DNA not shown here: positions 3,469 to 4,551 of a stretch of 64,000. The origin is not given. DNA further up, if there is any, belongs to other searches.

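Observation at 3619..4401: Heliorhodopsin inserted into the paaABCD-lipoprotein-[HeR]-thrS-infC-rpmI-rplT co-directional gene string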

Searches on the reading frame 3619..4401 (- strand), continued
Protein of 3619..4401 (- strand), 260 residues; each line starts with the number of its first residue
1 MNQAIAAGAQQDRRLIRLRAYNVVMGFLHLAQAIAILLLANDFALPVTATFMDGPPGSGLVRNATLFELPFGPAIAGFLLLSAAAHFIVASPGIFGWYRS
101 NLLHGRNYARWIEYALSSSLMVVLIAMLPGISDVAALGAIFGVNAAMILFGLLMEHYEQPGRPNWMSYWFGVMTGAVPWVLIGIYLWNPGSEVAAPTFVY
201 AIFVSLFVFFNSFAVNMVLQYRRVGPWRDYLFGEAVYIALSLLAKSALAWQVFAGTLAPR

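Call 32: search_protein_families(library=ncbifam, proteins=[window:3619-4401:-], max_evalue=0.001)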
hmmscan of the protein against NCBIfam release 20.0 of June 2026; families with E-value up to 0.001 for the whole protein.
window:3619-4401:- (260 aa): 1 family
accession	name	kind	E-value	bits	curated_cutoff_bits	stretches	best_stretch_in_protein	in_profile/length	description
NF038020.1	HeR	equivalog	7.2e-99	330.2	100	1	18-257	1-244/244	heliorhodopsin HeR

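Call 59: predict_structure(alignment_id=A4)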
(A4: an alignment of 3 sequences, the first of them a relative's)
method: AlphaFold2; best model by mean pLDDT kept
length: 155 residues; sequences in the alignment: 3
mean_pLDDT: 71.2   pTM: 0.59
mean pLDDT of the five models: 71.2, 69.2, 63.8, 62.9, 45.0
residues with pLDDT >= 90: 26; 70-90: 65; 50-70: 27; < 50: 37
segments of 3 or more residues with pLDDT < 50: 1-24, 26-30, 34-40
pLDDT, mean of each block of 10 residues (from residue 1): 42 41 43 48 72 85 81 64 73 74 88 89 87 89 90 72
secondary structure, 60 per line:
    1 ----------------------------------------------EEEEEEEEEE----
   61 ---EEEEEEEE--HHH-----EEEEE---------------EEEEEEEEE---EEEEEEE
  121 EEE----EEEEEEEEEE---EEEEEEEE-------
elements in order: E47-56 E64-71 E82-86 E102-110 E114-123 E128-137 E141-148

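Call 62: fold_search(model_id=the predicted structure, library=pdb)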
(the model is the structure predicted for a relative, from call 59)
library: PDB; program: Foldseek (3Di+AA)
matches with E <= 10: 1611; with E <= 0.001: 2
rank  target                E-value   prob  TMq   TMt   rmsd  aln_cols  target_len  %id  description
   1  2vn4_A                5.5e-04  1.00  0.42  0.12   5.6       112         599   13  Glycoside Hydrolase Family 15 Glucoamylase from Hypocrea jecorina (released 2008-05-20)
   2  1cqy                  8.3e-04  1.00  0.41  0.59   3.8       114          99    9  STARCH BINDING DOMAIN OF BACILLUS CEREUS BETA-AMYLASE (released 1999-08-20)
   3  4rkk_A                2.1e-03  1.00  0.38  0.21   7.7       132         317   11  Structure of a product bound phosphatase (released 2015-01-07)
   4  1cyg                  2.5e-03  1.00  0.36  0.10   5.7       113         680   10  CYCLODEXTRIN GLUCANOTRANSFERASE (E.C.2.4.1.19) (CGTASE) (released 1995-02-27)
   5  8x8k_C                3.1e-03  1.00  0.42  0.60   3.8       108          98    6  Crystal structure of STBD1 CBM20 domain in complex with maltotetraose (released 2024-09-18)
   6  4rkk_C                3.3e-03  1.00  0.40  0.22   7.4       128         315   12  Structure of a product bound phosphatase (released 2015-01-07)
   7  6fhv_A                3.3e-03  1.00  0.38  0.12   6.4       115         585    9  Crystal structure of Penicillium oxalicum Glucoamylase (released 2018-05-09)
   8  4jcm                  3.5e-03  1.00  0.36  0.10   5.3       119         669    9  Crystal structure of Gamma-CGTASE from Alkalophilic bacillus clarkii at 1.65 Angstrom resolution (released 2014-02-26)
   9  8x8k_A                4.9e-03  1.00  0.37  0.54   6.4       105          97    8  Crystal structure of STBD1 CBM20 domain in complex with maltotetraose (released 2024-09-18)
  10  1ven                  5.5e-03  1.00  0.39  0.14   6.5       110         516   10  Crystal Structure Analysis of Y164E/maltose of Bacilus cereus Beta-amylase at pH 4.6 (released 2005-05-24)
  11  1veo_A                6.5e-03  1.00  0.38  0.14   6.5       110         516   10  Crystal Structure Analysis of Y164F/maltose of Bacillus cereus Beta-Amylase at pH 4.6 (released 2005-05-24)
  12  1b90                  7.8e-03  1.00  0.38  0.13   6.8       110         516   10  BACILLUS CEREUS BETA-AMYLASE APO FORM (released 1999-03-15)
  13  1qho_A                7.8e-03  0.99  0.34  0.10   6.7       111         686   10  FIVE-DOMAIN ALPHA-AMYLASE FROM BACILLUS STEAROTHERMOPHILUS, MALTOSE/ACARBOSE COMPLEX (released 2000-05-31)
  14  5wec_B                8.7e-03  0.98  0.35  0.44   6.5       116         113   11  Structure of an alternative pilotin from the type II secretion system of Vibrio cholerae (released 2018-07-11)
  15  1vep_A                9.2e-03  1.00  0.37  0.13   6.6       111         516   10  Crystal Structure Analysis of Triple (T47M/Y164E/T328N)/maltose of Bacillus cereus Beta-Amylase at pH 6.5 (released 2005-05-24)
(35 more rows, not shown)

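Call 65: search_protein_families(library=pfam, proteins=[L011:4160-4807:+, L081:3000-5525:+, L011:6048-7640:+, L011:8308-9222:+, L013:8769-9848:-, L013:10927-12543:+, L070:10217-11140:+, L048:6406-7071:+, L048:7244-8707:+], max_evalue=0.001)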
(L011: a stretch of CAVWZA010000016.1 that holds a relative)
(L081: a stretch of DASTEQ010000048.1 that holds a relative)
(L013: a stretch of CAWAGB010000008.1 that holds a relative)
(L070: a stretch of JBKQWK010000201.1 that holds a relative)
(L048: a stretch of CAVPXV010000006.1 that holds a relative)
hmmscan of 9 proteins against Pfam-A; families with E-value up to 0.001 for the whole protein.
L011:4160-4807:+ (215 aa): 3 families
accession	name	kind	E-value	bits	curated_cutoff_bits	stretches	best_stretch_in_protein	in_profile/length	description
PF04542.20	Sigma70_r2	-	1e-18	67.3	24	1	30-97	1-69/71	Sigma-70 region 2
PF08281.18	Sigma70_r4_2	-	1.1e-09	38.2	25.7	1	130-180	4-54/54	Sigma-70, region 4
PF04545.22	Sigma70_r4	-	5.3e-09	35.9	24.1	1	133-181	1-49/50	Sigma-70, region 4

L081:3000-5525:+ (841 aa): 23 families
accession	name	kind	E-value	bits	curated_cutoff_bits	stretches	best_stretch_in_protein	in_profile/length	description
PF07724.20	AAA_2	-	8.2e-70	234.6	27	1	554-730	1-165/166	AAA domain (Cdc48 subfamily)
PF02861.25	Clp_N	-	2.6e-38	130.4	20.7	2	34-82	1-49/53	Clp amino terminal domain, pathogenicity island component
PF17871.7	AAA_lid_9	-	1.4e-32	112.1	22.8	1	362-462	2-102/104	AAA lid domain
PF10431.15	ClpB_D2-small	-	1.5e-26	92.6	21.9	1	737-817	1-81/81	C-terminal, D2-small domain, of ClpB protein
PF00004.35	AAA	-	1.8e-26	93.6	21.2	2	224-335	3-110/131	ATPase family associated with various cellular activities (AAA)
PF07728.20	AAA_5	-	3.8e-20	72.8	22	1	559-680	2-125/139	AAA domain (dynein-related subfamily)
PF13401.12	AAA_22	-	2e-13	51.2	27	2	217-309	3-102/130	AAA domain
PF13191.12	AAA_16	-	2.9e-11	44.6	32.6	1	200-246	2-51/167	AAA ATPase domain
PF00158.32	Sigma54_activat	-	4.9e-10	39.8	20.2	1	558-675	24-140/168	Sigma-54 interaction domain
PF20720.3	nSTAND3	-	1.9e-07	31.3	27.2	0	207-245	7-43/155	Novel STAND NTPase 3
PF13238.12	AAA_18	-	2.5e-07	31.7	29.4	0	224-299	3-80/128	AAA domain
PF05496.18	RuvB_N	-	7.3e-07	29.5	27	0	527-580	8-57/159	Holliday junction DNA helicase RuvB P-loop domain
PF05621.17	TniB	-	1.5e-06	28.3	22.4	1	220-357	36-184/189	Bacterial TniB protein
PF01695.23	IstB_IS21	-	2.6e-06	27.5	24.1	0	217-243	90-116/238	IstB-like ATP binding protein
PF02151.25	UVR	-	1e-05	25.5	21.5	1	438-464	4-30/36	UvrB/uvrC motif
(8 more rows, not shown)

L011:6048-7640:+ (530 aa): 6 families
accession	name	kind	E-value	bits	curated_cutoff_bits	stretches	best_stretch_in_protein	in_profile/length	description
PF01593.30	Amino_oxidase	-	1.3e-19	71.3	19.8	1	118-459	2-342/443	Flavin containing amine oxidoreductase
PF13450.12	NAD_binding_8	-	6.8e-13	49.1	21.9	1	112-181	1-68/68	NAD(P)-binding Rossmann-like domain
PF01266.30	DAO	-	6.6e-05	23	27.9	1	109-143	1-36/353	FAD dependent oxidoreductase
PF12831.13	FAD_oxidored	-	0.00021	21.2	27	1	110-157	2-50/416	FAD dependent oxidoreductase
PF00890.30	FAD_binding_2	-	0.00021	21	20.4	1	110-145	2-38/414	FAD binding domain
PF07992.20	Pyr_redox_2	-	0.00039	20.4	26.1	0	109-143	2-39/291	Pyridine nucleotide-disulphide oxidoreductase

L011:8308-9222:+ (304 aa): 7 families
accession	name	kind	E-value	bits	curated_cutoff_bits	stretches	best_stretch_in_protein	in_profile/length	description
PF02353.26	CMAS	-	9.7e-50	169.8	27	1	156-302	4-150/273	Mycolic acid cyclopropane synthetase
PF13649.12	Methyltransf_25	-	1.4e-10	42.2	27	1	218-303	1-88/97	Methyltransferase domain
PF08241.18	Methyltransf_11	-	2.7e-08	34.8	21.2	1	219-301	1-80/95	Methyltransferase domain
PF08242.18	Methyltransf_12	-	2e-07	32.1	30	1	219-303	1-87/98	Methyltransferase domain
PF13489.12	Methyltransf_23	-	1.7e-06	28.3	27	1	212-302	20-102/164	Methyltransferase domain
PF13847.12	Methyltransf_31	-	4.2e-05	23.7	27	1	213-294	2-89/145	Methyltransferase domain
PF01728.25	FtsJ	-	0.00065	20.1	24.1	0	202-257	8-67/181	FtsJ-like methyltransferase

L013:8769-9848:- (359 aa): 4 families
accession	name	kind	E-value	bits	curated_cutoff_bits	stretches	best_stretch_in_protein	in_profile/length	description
PF02254.24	TrkA_N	-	1.2e-14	55.1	23.8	1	135-252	1-114/116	TrkA-N domain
PF22614.2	Slo-like_RCK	-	3.6e-14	52.9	24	1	131-232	2-119/119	Calcium-activated potassium channel slowpoke-like RCK domain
PF03493.23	BK_channel_a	-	6e-06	26.9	26.8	0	282-319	53-90/90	Calcium-activated BK potassium channel alpha subunit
PF02080.26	TrkA_C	-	0.00017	21.8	27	1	288-345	4-58/71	TrkA-C domain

L013:10927-12543:+ (538 aa): 0 families

L070:10217-11140:+ (307 aa): 1 family
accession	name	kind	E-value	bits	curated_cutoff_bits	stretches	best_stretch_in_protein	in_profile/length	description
PF03988.17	DUF347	-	2.9e-47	159.1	28.2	4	115-166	1-52/52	Repeat of Unknown Function (DUF347)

L048:6406-7071:+ (221 aa): 1 family
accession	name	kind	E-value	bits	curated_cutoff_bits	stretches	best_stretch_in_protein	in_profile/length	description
PF11139.14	SfLAP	-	4.2e-28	98.7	35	1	8-214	1-211/213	Sap, sulfolipid-1-addressing protein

L048:7244-8707:+ (487 aa): 3 families
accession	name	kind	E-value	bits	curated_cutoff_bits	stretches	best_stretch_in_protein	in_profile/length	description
PF01266.30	DAO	-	5.3e-50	171.3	27.9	1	49-412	1-353/353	FAD dependent oxidoreductase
PF01946.23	Thi4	-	3.2e-07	30.3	26.2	1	46-96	16-65/235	Thi4 family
PF07992.20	Pyr_redox_2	-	0.00098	19.1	26.1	0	49-82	2-34/291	Pyridine nucleotide-disulphide oxidoreductase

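Call 77: search_solved_structures(query=L026:4146-4793:+, max_evalue=0.001)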
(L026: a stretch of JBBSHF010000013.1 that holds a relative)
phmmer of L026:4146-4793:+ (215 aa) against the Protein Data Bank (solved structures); distinct sequences matched with E-value up to 0.001: 19.
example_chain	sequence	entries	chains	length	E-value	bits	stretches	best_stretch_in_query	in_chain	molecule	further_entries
4nqw_A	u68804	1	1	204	2.2e-21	79.5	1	10-183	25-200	ECF RNA polymerase sigma factor SigK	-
2q1z_A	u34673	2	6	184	2.4e-21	79.4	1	45-184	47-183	RpoE, ECF SigE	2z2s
6dv9_F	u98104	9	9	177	2.4e-20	76.1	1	19-189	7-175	ECF RNA polymerase sigma factor SigL | RNA polymerase sigma factor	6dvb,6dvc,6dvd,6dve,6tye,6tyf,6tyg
8z6g_B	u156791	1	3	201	4e-13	52.5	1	10-174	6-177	RNA polymerase sigma factor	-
6in7_B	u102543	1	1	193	4e-13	52.5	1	10-174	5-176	RNA polymerase sigma-H factor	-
5uxx_A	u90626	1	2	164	1.8e-12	50.4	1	38-180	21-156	RNA polymerase sigma factor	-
9m9d_F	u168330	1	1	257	4.3e-11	45.9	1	28-186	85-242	ECF RNA polymerase sigma factor SigE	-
9m9e_F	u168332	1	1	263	4.6e-11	45.8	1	28-186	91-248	ECF RNA polymerase sigma factor SigE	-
9m98_F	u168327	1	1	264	4.7e-11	45.8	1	28-186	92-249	ECF RNA polymerase sigma factor SigE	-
6dxo_A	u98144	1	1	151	5.9e-11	45.5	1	13-144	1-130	RNA polymerase ECF-subfamily sigma factor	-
4cxf_A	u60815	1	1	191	8.3e-11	45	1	11-176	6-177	RNA POLYMERASE SIGMA FACTOR CNRH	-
5wuq_A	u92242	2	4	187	2.7e-09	40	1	16-184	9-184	ECF RNA polymerase sigma factor SigW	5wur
6jcy_F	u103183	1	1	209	2.8e-09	40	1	41-184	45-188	ECF RNA polymerase sigma factor SigH,ECF RNA polymerase sigma factor SigE,ECF RNA polymera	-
5zx2_F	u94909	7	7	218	2e-08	37.2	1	41-184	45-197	ECF RNA polymerase sigma factor SigH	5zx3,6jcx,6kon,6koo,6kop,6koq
1or7_A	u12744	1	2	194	2.1e-08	37.2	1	12-173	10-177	RNA polymerase sigma-E factor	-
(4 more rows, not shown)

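Call 78: search_protein_families(library=ncbifam, proteins=[L026:4146-4793:+, L026:4800-5897:+, L026:5894-6355:+, L026:6352-7623:+, L026:8294-9598:+, L026:3191-4105:-, L027:2402-3169:+, L036:131-721:-, L035:13223-14716:+, L035:12194-13183:+], max_evalue=0.00001)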
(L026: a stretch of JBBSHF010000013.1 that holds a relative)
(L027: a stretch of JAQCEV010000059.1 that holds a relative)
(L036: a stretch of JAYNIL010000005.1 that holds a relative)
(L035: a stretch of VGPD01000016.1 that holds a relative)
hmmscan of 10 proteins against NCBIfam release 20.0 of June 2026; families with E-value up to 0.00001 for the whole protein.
L026:4146-4793:+ (215 aa): 76 families (the best 25 are shown)
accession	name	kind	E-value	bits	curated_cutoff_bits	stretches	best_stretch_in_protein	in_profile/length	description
NF007228.0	PRK09646.1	subfamily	5.7e-41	140.3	226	1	14-184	19-190/194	ECF RNA polymerase sigma factor SigK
NF009172.0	PRK12519.1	subfamily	6.9e-39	133.4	222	1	11-185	15-190/194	RNA polymerase sigma factor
NF004113.0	PRK05602.1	equivalog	5e-34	117.8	208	1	7-185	27-202/211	RNA polymerase sigma factor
NF009168.0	PRK12515.1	subfamily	5e-34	117.4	236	1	11-189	8-184/189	RNA polymerase sigma factor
NF007227.0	PRK09645.1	subfamily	1.4e-32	113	202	1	20-189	8-175/177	sigma-70 family RNA polymerase sigma factor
NF009167.0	PRK12514.1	equivalog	3.4e-32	111.8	265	1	14-182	9-176/180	RNA polymerase sigma factor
NF009189.0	PRK12537.1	equivalog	7.5e-30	103.8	261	1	18-182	16-179/182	RNA polymerase sigma factor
NF009166.1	PRK12513.1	equivalog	4.7e-28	98.2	206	1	11-187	8-189/193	RNA polymerase sigma factor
NF009190.0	PRK12538.1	equivalog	2.3e-27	96.2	303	1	8-184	46-219/233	RNA polymerase sigma factor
NF010500.0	PRK13919.1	subfamily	1.9e-26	93.4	226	1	12-184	10-183/186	putative RNA polymerase sigma E protein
TIGR02937.1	sigma70-ECF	superfamily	5e-26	91.3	42.9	1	29-184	5-165/165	sigma-70 family RNA polymerase sigma factor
NF008893.0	PRK11924.2-3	equivalog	3.1e-25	88.8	331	1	16-182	12-178/181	RNA polymerase sigma factor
NF009186.0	PRK12534.1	equivalog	4.2e-25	88.6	267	1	15-182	15-183/187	RNA polymerase sigma factor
NF009176.0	PRK12524.1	equivalog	5.1e-25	88.4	264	1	12-184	13-184/196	RNA polymerase sigma factor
TIGR02985.1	Sig70_bacteroi1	subfamily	2.6e-23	83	126.4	1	30-184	6-162/162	RNA polymerase sigma-70 factor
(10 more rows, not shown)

L026:4800-5897:+ (365 aa): 0 families

L026:5894-6355:+ (153 aa): 2 families
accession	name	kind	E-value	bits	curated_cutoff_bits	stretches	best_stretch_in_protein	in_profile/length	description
NF047960.1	TA_Rv0910_toxin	equivalog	4.5e-11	42.9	100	1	1-127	1-124/141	type II toxin-antitoxin system Rv0910 family toxin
NF047582.1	LIC13081_fam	equivalog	5.5e-06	26.6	185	1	8-118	8-115/154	LIC13081 family protein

L026:6352-7623:+ (423 aa): 8 families
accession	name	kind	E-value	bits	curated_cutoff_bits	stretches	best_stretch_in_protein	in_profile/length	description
NF008841.0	PRK11883.1-1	equivalog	6.7e-14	51.6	517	1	1-79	4-81/453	protoporphyrinogen oxidase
NF005560.0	PRK07233.1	equivalog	3.3e-12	46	252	1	1-43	1-44/435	hypothetical protein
TIGR03467.1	HpnE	equivalog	6.6e-08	32.3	283.05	0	3-46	1-45/430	hydroxysqualene dehydroxylase HpnE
NF009410.0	PRK12771.1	subfamily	1.9e-07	30.1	516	1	2-38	140-177/566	NAD(P)-binding protein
NF008845.0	PRK11883.1-5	equivalog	2.1e-07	29.6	560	0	2-42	6-53/468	protoporphyrinogen oxidase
TIGR03997.1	mycofact_OYE_2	equivalog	2.6e-06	26.1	793.15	1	2-43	381-423/645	mycofactocin system FadH/OYE family oxidoreductase 2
TIGR00562.1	proto_IX_ox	equivalog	5.2e-06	25.3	97.85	1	2-41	4-46/470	protoporphyrinogen oxidase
NF045637.1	carotdesatCrtDProt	equivalog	6e-06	25.1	580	1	3-55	1-50/485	1-hydroxycarotenoid 3,4-desaturase CrtD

L026:8294-9598:+ (434 aa): 8 families
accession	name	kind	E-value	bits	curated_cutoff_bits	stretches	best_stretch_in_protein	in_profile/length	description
NF053839.1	CPFASynBruc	equivalog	3.6e-92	309.4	600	1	52-430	10-385/410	cyclopropane fatty acid synthase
NF008686.0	PRK11705.1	equivalog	8.4e-81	271.9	400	1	79-430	36-373/383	cyclopropane fatty acyl phospholipid synthase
NF040703.1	cyclopro_CfaB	exception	2e-60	204.7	650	1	155-427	100-374/393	C17 cyclopropane fatty acid synthase CfaB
NF040660.1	mycolic_MTase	equivalog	8.6e-44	150.2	390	1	160-428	6-282/283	cyclopropane mycolic acid synthase family methyltransferase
NF043040.1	corrin_prot_MT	hypoth_equivalog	1.4e-12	47.5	180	1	203-365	31-200/216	corrinoid protein-associated methyltransferase CpaM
NF041675.1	sarc_dimgly_tmase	equivalog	1.2e-09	38.5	550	1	186-285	37-140/278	sarcosine/dimethylglycine N-methyltransferase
NF041943.1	GPPMT_Stmyces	equivalog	2.2e-07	31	400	1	209-315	72-178/272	geranyl diphosphate 2-C-methyltransferase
TIGR01983.1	UbiG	equivalog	3.6e-07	29.7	102.95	1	212-319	47-154/228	bifunctional 2-polyprenyl-6-hydroxyphenol methylase/3-demethylubiquinol 3-O-methyltransferase UbiG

L026:3191-4105:- (304 aa): 6 families
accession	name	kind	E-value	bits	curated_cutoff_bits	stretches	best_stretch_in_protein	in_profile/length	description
NF052513.1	TransRegCarH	equivalog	3.2e-39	134.9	400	1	9-276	6-251/274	HTH-type transcriptional repressor CarH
NF011617.0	PRK15043.1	equivalog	1.2e-10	41.1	417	1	9-66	3-60/243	HTH-type transcriptional regulator MlrA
TIGR02054.1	MerD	equivalog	2.2e-06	28.2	103.65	1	9-66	3-60/120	mercuric resistance transcriptional repressor MerD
TIGR02044.1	CueR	equivalog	3.1e-06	27.3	147.4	1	12-70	3-61/127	Cu(I)-responsive transcriptional regulator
NF007069.0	PRK09514.1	equivalog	4.1e-06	26.8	143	1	9-61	1-53/141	Zn(2+)-responsive transcriptional regulator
TIGR02043.1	ZntR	equivalog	5.7e-06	26.5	167.95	1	9-62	1-54/131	Zn(2+)-responsive transcriptional regulator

L027:2402-3169:+ (255 aa): 0 families

L036:131-721:- (196 aa): 72 families (the best 25 are shown)
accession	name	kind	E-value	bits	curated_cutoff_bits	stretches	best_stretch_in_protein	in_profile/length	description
NF009172.0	PRK12519.1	subfamily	4.9e-43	146.9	222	1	6-185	13-189/194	RNA polymerase sigma factor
NF007228.0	PRK09646.1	subfamily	2.1e-38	131.9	226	1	7-185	15-190/194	ECF RNA polymerase sigma factor SigK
NF009166.1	PRK12513.1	equivalog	1.7e-29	102.9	206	1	4-185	4-186/193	RNA polymerase sigma factor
NF010500.0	PRK13919.1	subfamily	3.1e-29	102.5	226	1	5-185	6-183/186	putative RNA polymerase sigma E protein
TIGR02937.1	sigma70-ECF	superfamily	5.1e-28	97.8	42.9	1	22-184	1-164/165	sigma-70 family RNA polymerase sigma factor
NF004113.0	PRK05602.1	equivalog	3.1e-25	89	208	1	3-185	26-201/211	RNA polymerase sigma factor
NF009189.0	PRK12537.1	equivalog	3.7e-24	85.2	261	1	15-183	16-179/182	RNA polymerase sigma factor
NF007223.0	PRK09641.1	equivalog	1e-23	84.2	209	1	11-185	7-184/187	RNA polymerase sigma factor SigW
TIGR02983.1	SigE-fam_strep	subfamily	1.9e-23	83.1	141.55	1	20-186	4-159/162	SigE family RNA polymerase sigma factor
NF009167.0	PRK12514.1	equivalog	1e-22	80.9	265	1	12-184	10-177/180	RNA polymerase sigma factor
NF008890.0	PRK11924.1-3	equivalog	1.3e-22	80.2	284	1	12-185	29-201/205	RNA polymerase sigma factor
NF007227.0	PRK09645.1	subfamily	1.6e-22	80.3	202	1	17-185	8-170/177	sigma-70 family RNA polymerase sigma factor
TIGR02985.1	Sig70_bacteroi1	subfamily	2.4e-22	79.9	126.4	1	24-185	3-162/162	RNA polymerase sigma-70 factor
NF009168.0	PRK12515.1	subfamily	4.5e-22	78.4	236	1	4-182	4-176/189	RNA polymerase sigma factor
NF009186.0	PRK12534.1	equivalog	1.4e-21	77.2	267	1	12-185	15-185/187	RNA polymerase sigma factor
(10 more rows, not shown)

L035:13223-14716:+ (497 aa): 5 families
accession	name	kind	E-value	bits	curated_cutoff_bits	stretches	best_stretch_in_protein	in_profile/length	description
NF007955.0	PRK10674.1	equivalog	2.4e-114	382.9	506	1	43-492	5-470/472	deoxyribodipyrimidine photo-lyase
TIGR03556.1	photolyase_8HDF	exception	2.8e-95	319.9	884.6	1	42-488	3-469/471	deoxyribodipyrimidine photo-lyase, 8-HDF type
TIGR02765.1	crypto_DASH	subfamily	2.7e-69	234.1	317.05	1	42-447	3-431/431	DASH family cryptochrome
TIGR02766.1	crypt_chrom_pln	subfamily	3.5e-68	230.5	603.85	1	42-485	2-477/480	cryptochrome photoreceptor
TIGR00591.1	phr2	superfamily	2.8e-18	66.5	550.05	2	31-137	13-119/453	deoxyribodipyrimidine photo-lyase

L035:12194-13183:+ (329 aa): 2 families
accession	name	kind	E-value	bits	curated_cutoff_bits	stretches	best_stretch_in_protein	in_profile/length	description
NF052513.1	TransRegCarH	equivalog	6.1e-34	117.5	400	1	30-303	5-259/274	HTH-type transcriptional repressor CarH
NF011617.0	PRK15043.1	equivalog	6.3e-08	32.2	417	1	29-99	1-70/243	HTH-type transcriptional regulator MlrA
